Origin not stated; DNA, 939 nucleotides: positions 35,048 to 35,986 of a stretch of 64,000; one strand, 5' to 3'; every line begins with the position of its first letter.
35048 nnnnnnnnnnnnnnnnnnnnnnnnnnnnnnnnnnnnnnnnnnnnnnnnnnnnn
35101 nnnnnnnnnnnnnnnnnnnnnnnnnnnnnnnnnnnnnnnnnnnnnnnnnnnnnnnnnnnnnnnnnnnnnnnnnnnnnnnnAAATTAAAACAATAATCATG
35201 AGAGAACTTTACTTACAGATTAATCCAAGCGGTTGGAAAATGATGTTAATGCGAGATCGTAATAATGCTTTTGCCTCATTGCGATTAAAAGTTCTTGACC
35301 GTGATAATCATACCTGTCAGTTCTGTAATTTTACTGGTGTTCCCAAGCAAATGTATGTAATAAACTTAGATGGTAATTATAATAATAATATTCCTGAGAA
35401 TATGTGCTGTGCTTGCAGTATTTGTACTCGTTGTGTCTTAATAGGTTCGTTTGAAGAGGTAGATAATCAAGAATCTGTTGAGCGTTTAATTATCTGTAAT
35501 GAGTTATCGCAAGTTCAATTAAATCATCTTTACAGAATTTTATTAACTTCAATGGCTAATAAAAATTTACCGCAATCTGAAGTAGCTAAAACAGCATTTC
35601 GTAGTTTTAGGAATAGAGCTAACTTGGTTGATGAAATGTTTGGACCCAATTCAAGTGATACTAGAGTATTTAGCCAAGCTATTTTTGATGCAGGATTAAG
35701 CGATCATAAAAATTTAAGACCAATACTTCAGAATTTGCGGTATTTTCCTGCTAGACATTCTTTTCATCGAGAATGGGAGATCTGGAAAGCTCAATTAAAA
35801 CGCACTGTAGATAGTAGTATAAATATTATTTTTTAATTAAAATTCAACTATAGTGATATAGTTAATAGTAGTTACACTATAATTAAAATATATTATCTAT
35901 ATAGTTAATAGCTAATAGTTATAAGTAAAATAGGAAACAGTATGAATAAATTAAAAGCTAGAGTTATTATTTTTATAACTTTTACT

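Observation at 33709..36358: Four IcmC/IcmD (DotE/DotP)-family small membrane proteins, one displaced beyond dotN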

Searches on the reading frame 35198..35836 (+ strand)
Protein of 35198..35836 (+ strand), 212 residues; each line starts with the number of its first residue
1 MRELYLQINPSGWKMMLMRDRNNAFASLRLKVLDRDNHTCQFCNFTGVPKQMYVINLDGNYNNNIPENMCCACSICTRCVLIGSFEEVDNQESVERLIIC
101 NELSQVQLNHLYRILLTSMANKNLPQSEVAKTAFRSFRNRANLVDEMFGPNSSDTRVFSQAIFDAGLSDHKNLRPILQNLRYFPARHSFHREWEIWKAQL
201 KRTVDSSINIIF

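Call 3: search_protein_families(library=pfam, proteins=[window:35198-35836:+], max_evalue=0.1)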
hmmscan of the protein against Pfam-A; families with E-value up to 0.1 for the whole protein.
window:35198-35836:+ (212 aa): 1 family
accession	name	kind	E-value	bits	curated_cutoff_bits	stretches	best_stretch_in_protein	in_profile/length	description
PF13392.12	HNH_3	-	0.02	14.9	24.8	1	44-71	10-38/46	HNH endonuclease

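Call 4: search_protein_families(library=ncbifam, proteins=[window:35198-35836:+], max_evalue=0.1)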
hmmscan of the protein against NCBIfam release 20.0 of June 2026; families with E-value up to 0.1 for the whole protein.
window:35198-35836:+ (212 aa): 2 families
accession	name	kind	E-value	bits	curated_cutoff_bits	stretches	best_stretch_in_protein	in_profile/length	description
NF038221.1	IcmJ_DotN_IVB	equivalog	1.3e-42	145.6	100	1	2-200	7-201/205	type IVB secretion system protein IcmJDotN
NF040563.1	guided_IscB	equivalog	0.00062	19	175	1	26-88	182-243/314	RNA-guided endonuclease IscB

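Call 13: find_homologous_proteins(query=window:35198-35836:+, max_evalue=0.00001)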
Query window:35198-35836:+ (212 aa): 22 proteins with E <= 0.00001 among 48 candidates.
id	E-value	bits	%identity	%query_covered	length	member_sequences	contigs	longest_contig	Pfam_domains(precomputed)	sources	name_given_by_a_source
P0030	1.1e-140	484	100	100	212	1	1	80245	-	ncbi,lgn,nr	ncbi:MAG: type IVB secretion system protein IcmJDotN [Gammaproteobacteria bacterium]|nr:type IVB sec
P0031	1.3e-107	376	75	100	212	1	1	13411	-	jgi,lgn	-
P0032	4.9e-107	374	73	100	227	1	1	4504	-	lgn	-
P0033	2.9e-105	369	74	100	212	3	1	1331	-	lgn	-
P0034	4.0e-103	362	71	100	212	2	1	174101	-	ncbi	-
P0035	3.0e-102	359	72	100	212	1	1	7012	-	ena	-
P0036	2.1e-93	330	68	100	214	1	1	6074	-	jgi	jgi:intracellular multiplication protein IcmJ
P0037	2.4e-93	330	68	99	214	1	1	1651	-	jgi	-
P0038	1.9e-92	327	66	100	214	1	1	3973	-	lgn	-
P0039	5.2e-92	325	66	98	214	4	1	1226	-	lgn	-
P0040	1.8e-91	324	66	100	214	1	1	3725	-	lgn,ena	-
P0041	8.0e-91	321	66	100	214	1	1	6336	-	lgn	-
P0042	2.2e-90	320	65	100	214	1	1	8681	-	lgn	-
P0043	2.4e-90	320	67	100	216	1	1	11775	-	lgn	-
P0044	5.8e-90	319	66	99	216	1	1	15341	-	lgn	-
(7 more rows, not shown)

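Call 15: find_related_loci(query=A2, collection=genome_contigs, flank=6000)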
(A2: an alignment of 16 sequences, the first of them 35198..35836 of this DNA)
Query A2 (212 aa) in genome_contigs; peptide patterns used: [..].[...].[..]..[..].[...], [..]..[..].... (x = any residue, [..] = any of these).
89 stretches matched a pattern; 23 encode a relative of the query (tblastn E <= 1e-3); 23 distinct loci.
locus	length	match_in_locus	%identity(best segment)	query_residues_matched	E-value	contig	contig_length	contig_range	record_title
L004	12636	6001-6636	71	1-212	1e-109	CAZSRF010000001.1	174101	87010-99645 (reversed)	MAG TPA_asm: uncultured Gammaproteobacteria bacterium isolate SRP170004_co1_145 genome assembly, contig: NODE_76_length_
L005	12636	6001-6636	75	1-212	9e-107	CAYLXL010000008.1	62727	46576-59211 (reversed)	MAG TPA_asm: uncultured Gammaproteobacteria bacterium isolate SRP219642_co7_536 genome assembly, contig: NODE_602_length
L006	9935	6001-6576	36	3-198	3e-37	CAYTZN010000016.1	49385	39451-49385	MAG TPA_asm: uncultured Legionella sp. isolate SRP302895_co1_250 genome assembly, contig: NODE_1236_length_49385_cov_14.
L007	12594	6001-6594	36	4-205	3e-36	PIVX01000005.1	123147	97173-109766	MAG: Gammaproteobacteria bacterium isolate Glo_16 GloG15_CONTIG63, whole genome shotgun sequence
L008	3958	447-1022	36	3-198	5e-36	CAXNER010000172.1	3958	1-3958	MAG: Legionellaceae bacterium isolate MH-09jul19-162 genome assembly, contig: MH-09jul19-C56328, whole genome shotgun se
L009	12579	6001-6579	35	2-198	2e-34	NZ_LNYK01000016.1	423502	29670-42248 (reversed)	Legionella londiniensis strain ATCC 49505 Llon_ctg016, whole genome shotgun sequence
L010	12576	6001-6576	34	3-198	2e-34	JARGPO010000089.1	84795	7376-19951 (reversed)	MAG: Legionellaceae bacterium isolate bin_ti_oxhcr1.014 k141_181627, whole genome shotgun sequence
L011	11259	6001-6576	35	1-196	2e-33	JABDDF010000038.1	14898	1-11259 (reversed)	MAG: Gammaproteobacteria bacterium isolate BWMinHeated_Nextera58_MAG3 3300020854.a:Ga0207126_1108, whole genome shotgun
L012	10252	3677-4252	34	3-198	8e-33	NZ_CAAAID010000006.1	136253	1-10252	Legionella nagasakiensis strain JCM 15315, whole genome shotgun sequence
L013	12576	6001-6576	32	3-198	2e-32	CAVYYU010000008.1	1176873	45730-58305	MAG: uncultured Gammaproteobacteria bacterium isolate MFD02832.bin.1.183 genome assembly, contig: contig_7436, whole gen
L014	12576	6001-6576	31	3-198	4e-32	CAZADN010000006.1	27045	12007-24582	MAG TPA_asm: uncultured Legionellaceae bacterium isolate SRP242652_co2_7 genome assembly, contig: NODE_2055_length_27045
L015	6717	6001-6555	35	1-189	9e-32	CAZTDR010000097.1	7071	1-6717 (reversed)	MAG TPA_asm: uncultured Coxiellaceae bacterium isolate SRP193066_co1_1 genome assembly, contig: NODE_9306_length_7071_co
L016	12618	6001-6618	31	3-212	1e-31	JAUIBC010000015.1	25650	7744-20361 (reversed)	MAG: Gammaproteobacteria bacterium isolate 6_bin.23 NODE_1809_length_25650_cov_0.978529, whole genome shotgun sequence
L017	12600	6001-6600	32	1-204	2e-33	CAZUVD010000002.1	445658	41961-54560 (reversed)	MAG TPA_asm: uncultured Coxiellaceae bacterium isolate SRP286056_co2_302 genome assembly, contig: NODE_4_length_445658_c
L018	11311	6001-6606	30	1-206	6e-31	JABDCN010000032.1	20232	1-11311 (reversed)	MAG: Gammaproteobacteria bacterium isolate BWMinHeated_Nextera72_MAG2 3300020826.a:Ga0207140_1051, whole genome shotgun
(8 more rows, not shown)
